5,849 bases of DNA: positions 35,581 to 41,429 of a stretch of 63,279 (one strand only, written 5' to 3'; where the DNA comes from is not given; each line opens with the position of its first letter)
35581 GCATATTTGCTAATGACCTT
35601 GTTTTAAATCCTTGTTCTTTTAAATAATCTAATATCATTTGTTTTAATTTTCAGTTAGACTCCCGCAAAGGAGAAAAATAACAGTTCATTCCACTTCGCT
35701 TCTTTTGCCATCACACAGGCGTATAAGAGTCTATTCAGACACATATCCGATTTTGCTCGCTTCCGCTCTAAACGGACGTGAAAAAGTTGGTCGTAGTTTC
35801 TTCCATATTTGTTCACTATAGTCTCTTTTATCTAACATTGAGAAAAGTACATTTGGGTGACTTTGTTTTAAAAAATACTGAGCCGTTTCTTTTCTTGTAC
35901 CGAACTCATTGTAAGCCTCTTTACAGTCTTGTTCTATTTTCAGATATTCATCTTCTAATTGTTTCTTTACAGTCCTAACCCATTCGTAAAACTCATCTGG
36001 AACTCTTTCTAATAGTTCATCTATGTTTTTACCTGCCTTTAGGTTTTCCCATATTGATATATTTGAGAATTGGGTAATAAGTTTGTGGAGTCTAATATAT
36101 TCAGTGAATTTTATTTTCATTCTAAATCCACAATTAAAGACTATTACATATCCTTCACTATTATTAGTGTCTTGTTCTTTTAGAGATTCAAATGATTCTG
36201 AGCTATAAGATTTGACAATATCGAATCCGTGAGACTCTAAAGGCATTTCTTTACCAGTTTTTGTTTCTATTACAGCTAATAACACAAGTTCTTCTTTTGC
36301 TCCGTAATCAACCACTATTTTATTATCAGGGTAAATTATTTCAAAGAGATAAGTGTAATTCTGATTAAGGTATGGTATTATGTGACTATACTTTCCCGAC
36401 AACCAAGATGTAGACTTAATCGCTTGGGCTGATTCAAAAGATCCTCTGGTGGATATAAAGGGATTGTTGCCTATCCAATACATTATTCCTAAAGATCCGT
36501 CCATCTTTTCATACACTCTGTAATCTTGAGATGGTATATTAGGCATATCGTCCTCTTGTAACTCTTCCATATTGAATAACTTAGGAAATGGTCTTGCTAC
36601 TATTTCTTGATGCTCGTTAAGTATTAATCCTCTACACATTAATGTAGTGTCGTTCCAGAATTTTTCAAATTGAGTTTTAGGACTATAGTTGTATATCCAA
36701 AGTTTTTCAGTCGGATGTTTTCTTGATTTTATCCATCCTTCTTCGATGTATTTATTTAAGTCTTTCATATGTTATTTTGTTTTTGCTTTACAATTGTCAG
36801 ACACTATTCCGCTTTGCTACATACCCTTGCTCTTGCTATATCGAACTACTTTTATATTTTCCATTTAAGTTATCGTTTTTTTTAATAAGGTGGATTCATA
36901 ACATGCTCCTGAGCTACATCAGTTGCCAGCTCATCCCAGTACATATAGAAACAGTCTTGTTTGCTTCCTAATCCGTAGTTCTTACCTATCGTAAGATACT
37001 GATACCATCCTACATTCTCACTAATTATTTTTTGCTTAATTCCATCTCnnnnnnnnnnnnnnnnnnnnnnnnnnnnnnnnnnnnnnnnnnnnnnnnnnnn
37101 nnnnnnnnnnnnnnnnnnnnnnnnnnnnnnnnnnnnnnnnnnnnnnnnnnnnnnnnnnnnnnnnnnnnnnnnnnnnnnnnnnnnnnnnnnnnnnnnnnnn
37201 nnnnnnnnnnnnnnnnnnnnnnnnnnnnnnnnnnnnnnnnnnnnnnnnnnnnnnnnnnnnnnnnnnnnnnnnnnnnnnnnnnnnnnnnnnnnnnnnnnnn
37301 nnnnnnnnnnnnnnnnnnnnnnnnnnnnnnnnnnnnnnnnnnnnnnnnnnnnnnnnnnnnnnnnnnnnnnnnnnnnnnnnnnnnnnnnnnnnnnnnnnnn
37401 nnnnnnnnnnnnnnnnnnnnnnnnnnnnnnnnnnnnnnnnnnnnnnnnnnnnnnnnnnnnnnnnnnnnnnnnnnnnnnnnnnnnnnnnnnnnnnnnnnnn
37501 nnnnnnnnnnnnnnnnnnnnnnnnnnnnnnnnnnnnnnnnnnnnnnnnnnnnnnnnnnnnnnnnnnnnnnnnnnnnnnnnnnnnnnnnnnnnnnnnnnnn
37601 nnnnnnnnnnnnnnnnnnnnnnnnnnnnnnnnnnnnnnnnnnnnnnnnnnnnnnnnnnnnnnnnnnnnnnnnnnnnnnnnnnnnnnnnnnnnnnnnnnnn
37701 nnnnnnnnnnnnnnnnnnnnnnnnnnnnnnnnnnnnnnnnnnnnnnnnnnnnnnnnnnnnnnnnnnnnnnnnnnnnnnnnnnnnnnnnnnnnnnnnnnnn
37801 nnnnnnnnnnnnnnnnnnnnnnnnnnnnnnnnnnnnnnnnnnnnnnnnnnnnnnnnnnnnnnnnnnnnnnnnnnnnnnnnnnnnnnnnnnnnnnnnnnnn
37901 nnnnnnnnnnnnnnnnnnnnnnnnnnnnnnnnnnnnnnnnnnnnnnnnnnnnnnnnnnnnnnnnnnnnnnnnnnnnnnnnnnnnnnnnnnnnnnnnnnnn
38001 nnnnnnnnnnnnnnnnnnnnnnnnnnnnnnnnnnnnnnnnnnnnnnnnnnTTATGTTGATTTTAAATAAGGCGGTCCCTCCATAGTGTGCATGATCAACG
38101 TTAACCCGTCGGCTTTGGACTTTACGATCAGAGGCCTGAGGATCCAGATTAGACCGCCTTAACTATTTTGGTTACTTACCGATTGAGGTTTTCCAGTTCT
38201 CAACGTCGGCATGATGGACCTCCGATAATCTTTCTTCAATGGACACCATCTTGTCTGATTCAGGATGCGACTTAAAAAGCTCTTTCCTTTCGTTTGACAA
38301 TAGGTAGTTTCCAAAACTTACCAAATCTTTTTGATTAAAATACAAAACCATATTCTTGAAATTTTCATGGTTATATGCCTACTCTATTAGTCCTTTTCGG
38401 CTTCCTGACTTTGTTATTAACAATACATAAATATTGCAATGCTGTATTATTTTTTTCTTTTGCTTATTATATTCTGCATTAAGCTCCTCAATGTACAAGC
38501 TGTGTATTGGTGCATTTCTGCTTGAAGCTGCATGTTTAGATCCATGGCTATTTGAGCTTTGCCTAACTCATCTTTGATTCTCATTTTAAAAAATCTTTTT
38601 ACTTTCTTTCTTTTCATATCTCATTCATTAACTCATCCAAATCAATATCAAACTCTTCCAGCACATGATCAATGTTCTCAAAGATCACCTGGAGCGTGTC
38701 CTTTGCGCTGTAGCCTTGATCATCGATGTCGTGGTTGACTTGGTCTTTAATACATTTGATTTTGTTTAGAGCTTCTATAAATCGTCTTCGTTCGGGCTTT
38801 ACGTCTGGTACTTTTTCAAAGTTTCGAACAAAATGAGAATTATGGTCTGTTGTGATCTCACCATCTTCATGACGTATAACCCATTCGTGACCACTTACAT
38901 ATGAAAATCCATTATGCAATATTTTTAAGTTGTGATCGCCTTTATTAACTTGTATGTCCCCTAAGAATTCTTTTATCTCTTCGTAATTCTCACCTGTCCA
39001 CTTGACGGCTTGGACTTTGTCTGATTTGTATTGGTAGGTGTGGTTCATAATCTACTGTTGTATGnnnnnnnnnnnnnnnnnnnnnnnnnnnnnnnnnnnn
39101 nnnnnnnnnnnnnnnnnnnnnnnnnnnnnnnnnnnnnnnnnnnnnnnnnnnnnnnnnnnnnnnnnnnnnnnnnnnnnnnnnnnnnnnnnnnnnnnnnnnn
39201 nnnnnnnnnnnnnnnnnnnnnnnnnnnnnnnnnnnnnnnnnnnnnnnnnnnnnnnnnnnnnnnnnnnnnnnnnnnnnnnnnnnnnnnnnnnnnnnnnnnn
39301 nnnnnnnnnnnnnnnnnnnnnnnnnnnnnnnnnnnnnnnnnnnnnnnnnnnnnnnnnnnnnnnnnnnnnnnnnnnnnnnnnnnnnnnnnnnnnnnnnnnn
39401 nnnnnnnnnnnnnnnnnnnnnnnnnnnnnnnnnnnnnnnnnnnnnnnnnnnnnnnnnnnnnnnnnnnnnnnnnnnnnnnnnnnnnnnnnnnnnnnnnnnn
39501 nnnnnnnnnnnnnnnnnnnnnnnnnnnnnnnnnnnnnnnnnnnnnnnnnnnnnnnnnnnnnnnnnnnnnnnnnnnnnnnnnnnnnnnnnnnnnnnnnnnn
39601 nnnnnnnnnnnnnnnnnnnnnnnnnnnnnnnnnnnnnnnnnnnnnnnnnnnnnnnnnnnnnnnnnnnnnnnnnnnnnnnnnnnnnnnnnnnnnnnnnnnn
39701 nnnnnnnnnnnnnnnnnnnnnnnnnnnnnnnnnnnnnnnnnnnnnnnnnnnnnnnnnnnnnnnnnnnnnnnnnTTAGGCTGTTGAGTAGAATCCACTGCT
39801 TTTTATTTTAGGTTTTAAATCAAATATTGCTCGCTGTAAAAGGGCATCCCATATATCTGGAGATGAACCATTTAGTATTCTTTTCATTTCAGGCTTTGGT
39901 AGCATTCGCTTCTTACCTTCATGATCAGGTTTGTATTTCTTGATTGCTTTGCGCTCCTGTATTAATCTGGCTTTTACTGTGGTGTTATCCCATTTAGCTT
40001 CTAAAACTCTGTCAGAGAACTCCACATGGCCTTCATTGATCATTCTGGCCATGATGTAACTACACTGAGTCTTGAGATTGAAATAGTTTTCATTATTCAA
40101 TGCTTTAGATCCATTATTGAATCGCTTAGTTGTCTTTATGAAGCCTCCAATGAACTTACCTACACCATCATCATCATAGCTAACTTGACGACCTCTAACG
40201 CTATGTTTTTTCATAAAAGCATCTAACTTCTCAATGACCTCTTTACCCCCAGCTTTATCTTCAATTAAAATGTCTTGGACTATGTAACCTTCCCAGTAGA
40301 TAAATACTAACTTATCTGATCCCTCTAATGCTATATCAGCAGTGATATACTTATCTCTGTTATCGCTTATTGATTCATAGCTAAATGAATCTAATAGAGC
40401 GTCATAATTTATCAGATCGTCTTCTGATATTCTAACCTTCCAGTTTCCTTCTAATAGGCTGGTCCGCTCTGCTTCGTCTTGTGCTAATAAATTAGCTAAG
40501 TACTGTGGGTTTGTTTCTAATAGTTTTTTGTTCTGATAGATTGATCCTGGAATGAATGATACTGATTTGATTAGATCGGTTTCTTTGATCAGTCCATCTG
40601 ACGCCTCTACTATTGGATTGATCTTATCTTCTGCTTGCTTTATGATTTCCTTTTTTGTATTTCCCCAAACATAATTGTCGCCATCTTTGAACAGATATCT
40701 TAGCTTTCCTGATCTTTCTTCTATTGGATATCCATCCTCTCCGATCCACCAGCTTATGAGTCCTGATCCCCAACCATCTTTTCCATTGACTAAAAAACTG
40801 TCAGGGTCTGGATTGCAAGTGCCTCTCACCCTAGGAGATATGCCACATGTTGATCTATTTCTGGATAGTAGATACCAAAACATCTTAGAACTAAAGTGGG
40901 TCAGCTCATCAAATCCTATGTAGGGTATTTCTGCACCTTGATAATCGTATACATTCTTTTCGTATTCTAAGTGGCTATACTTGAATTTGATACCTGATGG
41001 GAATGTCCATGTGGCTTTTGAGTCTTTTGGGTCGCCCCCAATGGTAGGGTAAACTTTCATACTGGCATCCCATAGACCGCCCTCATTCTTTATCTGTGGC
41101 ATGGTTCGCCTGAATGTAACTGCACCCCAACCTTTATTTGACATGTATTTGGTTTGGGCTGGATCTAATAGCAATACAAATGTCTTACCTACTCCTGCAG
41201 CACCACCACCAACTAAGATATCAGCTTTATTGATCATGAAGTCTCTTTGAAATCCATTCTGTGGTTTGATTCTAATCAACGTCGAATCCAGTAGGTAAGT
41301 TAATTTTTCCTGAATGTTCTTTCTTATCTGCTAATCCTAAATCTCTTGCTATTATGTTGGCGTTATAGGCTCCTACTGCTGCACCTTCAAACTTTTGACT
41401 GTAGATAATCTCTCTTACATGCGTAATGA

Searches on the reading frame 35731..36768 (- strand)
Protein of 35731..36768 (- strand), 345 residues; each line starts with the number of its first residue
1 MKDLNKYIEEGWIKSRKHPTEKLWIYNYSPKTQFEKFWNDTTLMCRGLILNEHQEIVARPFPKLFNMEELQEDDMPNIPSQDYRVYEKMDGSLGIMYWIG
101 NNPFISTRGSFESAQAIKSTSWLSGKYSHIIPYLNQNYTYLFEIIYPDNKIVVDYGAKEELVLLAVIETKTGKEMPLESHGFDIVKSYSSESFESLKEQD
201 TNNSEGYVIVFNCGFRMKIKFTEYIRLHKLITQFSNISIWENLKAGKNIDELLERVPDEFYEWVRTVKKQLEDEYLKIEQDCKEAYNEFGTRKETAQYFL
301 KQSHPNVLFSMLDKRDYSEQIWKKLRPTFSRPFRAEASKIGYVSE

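Call 10: search_protein_families(library=phrogs, proteins=[window:35731-36768:-], max_evalue=0.001)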
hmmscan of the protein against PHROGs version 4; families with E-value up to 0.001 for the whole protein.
window:35731-36768:- (345 aa): 2 families
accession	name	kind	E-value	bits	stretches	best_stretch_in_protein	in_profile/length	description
phrog_562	-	tail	1.1e-69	236.2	1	9-333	20-368/377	RNA ligase and tail fiber protein attachment catalyst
phrog_8238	-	DNA, RNA and nucleotide metabolism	1.4e-20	74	1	17-278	430-725/737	RNA ligase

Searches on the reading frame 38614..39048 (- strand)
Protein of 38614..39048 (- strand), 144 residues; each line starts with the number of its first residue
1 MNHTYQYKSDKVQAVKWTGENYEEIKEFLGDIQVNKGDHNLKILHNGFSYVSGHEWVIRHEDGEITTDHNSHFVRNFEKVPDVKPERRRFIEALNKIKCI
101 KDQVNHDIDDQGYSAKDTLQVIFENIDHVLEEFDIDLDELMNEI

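Call 88: search_protein_families(library=phrogs, proteins=[window:38614-39048:-], max_evalue=0.001)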
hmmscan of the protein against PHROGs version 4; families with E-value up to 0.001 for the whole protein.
window:38614-39048:- (144 aa): 3 families
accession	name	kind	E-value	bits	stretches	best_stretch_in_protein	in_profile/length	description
phrog_1810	-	unknown function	9.9e-07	29.9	1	5-128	10-135/166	-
phrog_419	-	unknown function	4.4e-06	27.4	1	4-107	43-151/300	-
phrog_36935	-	unknown function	0.00029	21.9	1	8-67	9-73/87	-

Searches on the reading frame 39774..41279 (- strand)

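Call 10: search_protein_families(library=phrogs, proteins=[window:39774-41279:-], max_evalue=0.001)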
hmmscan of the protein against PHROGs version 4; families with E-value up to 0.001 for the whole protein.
window:39774-41279:- (501 aa): 2 families
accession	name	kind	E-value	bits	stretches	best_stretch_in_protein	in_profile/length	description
phrog_979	-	head and packaging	5.7e-86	290.6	1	4-317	151-443/642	terminase large subunit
phrog_9526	-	head and packaging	1.5e-45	156.8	1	5-279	9-269/280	terminase large subunit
